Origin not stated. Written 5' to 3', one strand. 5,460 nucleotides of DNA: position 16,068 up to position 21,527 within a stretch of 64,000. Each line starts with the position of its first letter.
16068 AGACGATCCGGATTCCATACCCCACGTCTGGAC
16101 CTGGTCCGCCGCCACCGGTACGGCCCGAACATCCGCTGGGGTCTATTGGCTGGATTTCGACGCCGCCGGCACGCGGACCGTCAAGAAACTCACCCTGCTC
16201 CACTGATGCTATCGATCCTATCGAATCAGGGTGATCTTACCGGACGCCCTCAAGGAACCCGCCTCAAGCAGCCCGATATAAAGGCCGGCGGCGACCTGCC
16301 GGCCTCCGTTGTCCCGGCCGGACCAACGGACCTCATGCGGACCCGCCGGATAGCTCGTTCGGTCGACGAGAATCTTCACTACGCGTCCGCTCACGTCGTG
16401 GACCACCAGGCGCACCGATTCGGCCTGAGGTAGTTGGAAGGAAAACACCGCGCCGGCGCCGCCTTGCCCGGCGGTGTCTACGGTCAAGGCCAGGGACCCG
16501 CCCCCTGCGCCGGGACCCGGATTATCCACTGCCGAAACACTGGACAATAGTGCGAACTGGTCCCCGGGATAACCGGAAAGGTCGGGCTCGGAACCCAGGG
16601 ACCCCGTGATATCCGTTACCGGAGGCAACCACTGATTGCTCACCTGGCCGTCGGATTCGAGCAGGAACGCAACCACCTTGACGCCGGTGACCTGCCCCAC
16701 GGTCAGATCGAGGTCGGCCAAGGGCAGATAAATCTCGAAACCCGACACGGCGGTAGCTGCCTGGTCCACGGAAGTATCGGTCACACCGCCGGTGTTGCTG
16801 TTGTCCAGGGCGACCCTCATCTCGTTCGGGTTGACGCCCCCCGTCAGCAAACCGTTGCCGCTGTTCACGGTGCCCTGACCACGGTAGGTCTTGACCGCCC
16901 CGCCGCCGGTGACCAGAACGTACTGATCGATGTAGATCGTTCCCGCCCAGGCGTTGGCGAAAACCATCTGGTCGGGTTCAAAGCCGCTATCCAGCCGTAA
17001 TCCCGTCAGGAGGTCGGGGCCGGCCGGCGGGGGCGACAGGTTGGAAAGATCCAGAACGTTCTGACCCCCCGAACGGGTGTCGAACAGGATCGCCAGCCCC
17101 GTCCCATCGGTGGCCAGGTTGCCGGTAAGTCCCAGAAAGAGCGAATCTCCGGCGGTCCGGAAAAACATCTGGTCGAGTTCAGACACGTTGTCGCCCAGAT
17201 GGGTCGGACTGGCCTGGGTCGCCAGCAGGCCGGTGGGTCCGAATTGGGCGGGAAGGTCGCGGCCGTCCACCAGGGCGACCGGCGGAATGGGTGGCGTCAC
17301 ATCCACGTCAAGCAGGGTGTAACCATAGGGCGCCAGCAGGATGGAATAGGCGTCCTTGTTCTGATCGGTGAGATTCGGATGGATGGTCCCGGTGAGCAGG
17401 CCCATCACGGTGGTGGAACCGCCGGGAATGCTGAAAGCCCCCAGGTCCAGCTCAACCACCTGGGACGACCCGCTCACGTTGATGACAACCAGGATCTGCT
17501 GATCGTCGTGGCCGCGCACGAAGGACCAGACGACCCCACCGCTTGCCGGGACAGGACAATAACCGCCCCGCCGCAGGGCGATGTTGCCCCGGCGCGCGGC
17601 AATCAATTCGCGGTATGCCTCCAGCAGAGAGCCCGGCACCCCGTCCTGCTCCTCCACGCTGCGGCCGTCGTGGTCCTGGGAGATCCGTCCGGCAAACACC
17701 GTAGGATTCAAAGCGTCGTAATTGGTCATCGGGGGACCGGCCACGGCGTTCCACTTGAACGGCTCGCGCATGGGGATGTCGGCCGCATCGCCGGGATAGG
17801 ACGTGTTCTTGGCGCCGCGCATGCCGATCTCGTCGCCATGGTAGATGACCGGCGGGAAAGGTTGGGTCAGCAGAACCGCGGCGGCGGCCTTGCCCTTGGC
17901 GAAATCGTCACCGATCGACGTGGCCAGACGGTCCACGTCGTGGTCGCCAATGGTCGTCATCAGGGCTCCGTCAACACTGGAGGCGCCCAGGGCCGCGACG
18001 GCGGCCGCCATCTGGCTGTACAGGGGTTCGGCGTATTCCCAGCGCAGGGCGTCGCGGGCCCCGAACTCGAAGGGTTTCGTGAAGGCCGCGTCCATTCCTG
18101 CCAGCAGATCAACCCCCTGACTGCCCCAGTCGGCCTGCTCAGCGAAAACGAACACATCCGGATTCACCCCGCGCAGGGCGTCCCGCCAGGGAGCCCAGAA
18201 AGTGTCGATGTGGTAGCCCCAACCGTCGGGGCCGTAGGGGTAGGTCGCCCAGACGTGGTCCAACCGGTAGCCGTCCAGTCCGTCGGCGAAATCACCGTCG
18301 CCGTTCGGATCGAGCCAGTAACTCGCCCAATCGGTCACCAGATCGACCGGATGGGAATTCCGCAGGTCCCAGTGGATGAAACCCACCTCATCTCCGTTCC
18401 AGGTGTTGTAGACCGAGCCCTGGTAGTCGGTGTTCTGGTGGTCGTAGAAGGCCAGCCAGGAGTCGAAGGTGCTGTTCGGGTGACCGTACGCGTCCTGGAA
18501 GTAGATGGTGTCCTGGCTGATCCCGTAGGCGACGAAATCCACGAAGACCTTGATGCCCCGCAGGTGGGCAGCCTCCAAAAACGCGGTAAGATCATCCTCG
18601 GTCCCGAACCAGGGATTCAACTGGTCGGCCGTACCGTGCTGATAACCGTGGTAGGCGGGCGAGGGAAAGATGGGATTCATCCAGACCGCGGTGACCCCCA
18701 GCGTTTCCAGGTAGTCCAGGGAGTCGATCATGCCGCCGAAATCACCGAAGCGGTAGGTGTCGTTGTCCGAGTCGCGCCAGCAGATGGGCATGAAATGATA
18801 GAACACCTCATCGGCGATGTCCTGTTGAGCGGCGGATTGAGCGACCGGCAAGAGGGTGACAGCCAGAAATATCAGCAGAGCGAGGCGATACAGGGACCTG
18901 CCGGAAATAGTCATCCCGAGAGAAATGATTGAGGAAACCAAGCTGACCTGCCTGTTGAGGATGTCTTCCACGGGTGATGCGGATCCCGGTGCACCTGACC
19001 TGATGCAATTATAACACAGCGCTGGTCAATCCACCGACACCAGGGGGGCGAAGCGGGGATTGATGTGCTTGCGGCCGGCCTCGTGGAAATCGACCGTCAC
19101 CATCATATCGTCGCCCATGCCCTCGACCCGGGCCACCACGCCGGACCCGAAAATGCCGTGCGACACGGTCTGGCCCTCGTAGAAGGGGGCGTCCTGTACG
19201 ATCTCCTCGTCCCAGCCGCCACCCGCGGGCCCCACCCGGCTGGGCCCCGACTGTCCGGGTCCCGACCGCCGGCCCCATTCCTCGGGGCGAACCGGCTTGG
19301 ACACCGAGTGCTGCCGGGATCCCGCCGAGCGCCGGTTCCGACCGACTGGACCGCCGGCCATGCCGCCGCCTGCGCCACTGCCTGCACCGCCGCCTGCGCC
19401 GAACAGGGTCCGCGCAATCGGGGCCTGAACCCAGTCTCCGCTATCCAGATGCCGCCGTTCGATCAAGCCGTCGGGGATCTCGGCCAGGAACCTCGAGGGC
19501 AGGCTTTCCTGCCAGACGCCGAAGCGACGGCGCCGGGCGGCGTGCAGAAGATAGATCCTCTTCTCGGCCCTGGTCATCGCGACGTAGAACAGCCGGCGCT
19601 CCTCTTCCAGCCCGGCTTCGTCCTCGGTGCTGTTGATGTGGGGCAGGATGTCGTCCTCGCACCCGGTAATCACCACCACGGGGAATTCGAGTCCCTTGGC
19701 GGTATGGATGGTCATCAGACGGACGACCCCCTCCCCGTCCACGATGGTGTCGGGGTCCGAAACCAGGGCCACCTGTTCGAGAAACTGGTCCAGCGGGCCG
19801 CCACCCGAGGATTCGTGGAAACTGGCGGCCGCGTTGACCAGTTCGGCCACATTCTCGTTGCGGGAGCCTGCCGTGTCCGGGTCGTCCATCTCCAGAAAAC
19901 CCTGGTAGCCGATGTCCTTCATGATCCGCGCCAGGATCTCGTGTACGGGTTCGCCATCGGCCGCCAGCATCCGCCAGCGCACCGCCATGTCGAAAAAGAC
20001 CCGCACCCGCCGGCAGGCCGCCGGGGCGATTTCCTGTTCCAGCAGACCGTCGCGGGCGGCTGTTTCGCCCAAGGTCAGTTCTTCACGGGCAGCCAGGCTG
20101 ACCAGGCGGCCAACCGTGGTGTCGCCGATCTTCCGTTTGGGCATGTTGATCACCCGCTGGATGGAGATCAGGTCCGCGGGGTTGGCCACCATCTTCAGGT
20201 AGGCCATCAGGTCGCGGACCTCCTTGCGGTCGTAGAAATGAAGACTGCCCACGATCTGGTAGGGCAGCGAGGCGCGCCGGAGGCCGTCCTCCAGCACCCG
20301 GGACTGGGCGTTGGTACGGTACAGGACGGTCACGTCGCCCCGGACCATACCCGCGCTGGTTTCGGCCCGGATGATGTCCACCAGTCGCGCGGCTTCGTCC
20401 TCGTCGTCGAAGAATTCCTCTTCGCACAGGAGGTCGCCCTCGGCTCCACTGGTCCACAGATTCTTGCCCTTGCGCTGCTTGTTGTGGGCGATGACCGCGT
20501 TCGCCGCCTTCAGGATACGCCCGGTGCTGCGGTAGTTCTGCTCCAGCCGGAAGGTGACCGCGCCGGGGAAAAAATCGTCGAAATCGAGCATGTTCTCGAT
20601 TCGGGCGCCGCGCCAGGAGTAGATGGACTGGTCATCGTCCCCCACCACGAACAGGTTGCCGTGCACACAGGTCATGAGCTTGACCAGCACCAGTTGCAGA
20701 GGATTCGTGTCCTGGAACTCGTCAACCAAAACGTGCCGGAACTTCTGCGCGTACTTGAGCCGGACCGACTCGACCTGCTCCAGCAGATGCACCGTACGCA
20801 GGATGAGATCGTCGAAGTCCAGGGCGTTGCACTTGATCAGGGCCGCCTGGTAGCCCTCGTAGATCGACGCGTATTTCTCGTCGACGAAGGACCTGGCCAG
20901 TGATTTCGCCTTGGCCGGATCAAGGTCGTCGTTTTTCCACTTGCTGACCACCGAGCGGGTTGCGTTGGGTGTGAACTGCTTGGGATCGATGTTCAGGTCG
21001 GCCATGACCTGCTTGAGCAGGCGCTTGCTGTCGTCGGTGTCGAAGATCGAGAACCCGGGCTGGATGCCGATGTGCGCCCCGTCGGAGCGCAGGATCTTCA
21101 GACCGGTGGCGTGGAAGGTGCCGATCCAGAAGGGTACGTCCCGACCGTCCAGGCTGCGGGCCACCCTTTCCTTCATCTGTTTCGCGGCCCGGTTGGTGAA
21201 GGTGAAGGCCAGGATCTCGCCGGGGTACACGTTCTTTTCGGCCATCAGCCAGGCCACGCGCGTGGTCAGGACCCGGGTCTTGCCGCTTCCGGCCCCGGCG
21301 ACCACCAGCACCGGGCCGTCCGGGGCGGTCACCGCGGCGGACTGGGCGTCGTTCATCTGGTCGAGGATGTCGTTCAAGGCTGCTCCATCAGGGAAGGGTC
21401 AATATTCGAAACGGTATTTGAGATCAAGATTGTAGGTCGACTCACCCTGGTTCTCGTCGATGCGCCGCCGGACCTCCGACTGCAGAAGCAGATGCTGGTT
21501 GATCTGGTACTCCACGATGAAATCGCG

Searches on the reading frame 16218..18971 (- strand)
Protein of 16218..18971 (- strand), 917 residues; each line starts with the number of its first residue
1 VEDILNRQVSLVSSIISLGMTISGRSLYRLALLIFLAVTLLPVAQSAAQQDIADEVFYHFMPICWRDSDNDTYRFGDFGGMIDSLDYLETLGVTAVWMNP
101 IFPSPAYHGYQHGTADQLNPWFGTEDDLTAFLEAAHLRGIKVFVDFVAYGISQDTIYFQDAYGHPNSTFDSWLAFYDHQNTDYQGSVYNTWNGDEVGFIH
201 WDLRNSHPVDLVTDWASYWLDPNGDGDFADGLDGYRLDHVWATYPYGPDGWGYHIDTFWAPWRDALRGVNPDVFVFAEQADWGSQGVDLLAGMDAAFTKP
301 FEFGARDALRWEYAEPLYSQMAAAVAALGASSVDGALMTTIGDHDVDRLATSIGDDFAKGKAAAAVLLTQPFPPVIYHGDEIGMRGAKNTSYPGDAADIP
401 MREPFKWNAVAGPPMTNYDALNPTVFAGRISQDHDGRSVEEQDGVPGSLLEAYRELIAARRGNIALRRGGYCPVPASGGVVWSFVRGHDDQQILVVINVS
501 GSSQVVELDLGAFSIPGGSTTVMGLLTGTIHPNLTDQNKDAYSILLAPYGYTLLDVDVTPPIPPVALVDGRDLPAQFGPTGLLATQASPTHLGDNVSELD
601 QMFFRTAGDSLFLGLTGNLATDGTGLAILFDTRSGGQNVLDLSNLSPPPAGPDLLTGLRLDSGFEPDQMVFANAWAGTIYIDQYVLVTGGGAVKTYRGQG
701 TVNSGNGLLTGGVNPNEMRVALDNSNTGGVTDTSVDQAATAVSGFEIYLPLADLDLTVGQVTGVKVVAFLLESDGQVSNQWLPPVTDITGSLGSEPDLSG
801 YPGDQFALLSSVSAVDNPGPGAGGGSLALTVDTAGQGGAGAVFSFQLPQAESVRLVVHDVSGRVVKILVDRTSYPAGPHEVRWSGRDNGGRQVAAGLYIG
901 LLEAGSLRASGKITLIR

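Call 3: search_protein_families(library=pfam, proteins=[window:16218-18971:-], max_evalue=0.01)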
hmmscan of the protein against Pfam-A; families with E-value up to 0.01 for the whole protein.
window:16218-18971:- (917 aa): 4 families
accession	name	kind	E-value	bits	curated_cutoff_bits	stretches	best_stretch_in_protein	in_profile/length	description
PF00128.31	Alpha-amylase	-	2.8e-41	142.6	22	1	62-469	4-446/446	Alpha amylase, catalytic domain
PF13860.13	FlgD_ig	-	4.9e-08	33.3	27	1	839-898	8-69/79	FlgD Ig-like domain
PF16657.11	Malt_amylase_C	-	6.5e-06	26.6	27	1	479-551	11-73/75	Maltogenic Amylase, C-terminal domain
PF23915.1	SusG_C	-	0.00048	20.8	27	1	481-509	1-29/62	Alpha-amylase SusG C-terminal domain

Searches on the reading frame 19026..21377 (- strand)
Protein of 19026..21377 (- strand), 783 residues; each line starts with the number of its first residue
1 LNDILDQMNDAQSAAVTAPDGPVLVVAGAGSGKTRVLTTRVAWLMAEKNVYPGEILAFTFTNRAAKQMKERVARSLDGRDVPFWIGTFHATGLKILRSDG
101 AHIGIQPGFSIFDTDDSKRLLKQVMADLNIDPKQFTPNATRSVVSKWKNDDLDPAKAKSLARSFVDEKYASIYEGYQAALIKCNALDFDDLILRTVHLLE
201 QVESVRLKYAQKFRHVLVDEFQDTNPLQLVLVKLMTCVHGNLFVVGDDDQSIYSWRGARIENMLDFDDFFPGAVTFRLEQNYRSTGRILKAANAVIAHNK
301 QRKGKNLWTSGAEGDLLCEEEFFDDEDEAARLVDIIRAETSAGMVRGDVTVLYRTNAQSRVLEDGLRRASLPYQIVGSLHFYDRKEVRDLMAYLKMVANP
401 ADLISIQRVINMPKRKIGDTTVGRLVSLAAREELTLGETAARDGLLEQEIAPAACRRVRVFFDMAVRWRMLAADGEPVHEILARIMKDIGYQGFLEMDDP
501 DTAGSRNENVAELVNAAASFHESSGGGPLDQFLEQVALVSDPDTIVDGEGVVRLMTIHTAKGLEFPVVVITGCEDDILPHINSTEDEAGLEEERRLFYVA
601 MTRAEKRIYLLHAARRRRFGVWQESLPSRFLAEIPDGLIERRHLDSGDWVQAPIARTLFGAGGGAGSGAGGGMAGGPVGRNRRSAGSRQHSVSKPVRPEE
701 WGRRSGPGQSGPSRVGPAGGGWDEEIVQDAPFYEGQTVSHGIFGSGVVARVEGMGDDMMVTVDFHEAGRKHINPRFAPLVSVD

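Call 62: search_protein_families(library=pfam, proteins=[window:19026-21377:-], max_evalue=0.00001)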
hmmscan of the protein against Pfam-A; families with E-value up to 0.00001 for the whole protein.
window:19026-21377:- (783 aa): 6 families
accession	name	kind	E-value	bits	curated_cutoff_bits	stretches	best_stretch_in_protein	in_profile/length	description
PF00580.27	UvrD-helicase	-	3.5e-89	299.5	23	1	8-270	1-270/271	UvrD/REP helicase N-terminal domain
PF13361.12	UvrD_C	-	1.2e-68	232.5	25.6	2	277-437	2-162/350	UvrD-like helicase C-terminal domain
PF13245.12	AAA_19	-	1.7e-24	86.9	25.1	1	12-254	1-132/134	AAA domain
PF13538.12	UvrD_C_2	-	1e-10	41.7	27.4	1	552-610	2-51/52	UvrD-like helicase C-terminal domain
PF21196.3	PcrA_UvrD_tudor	-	8.5e-08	32.4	23.9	1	735-779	2-46/48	PcrA/UvrD tudor domain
PF13604.12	AAA_30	-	1.9e-07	31.4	27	0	9-73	3-67/191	AAA domain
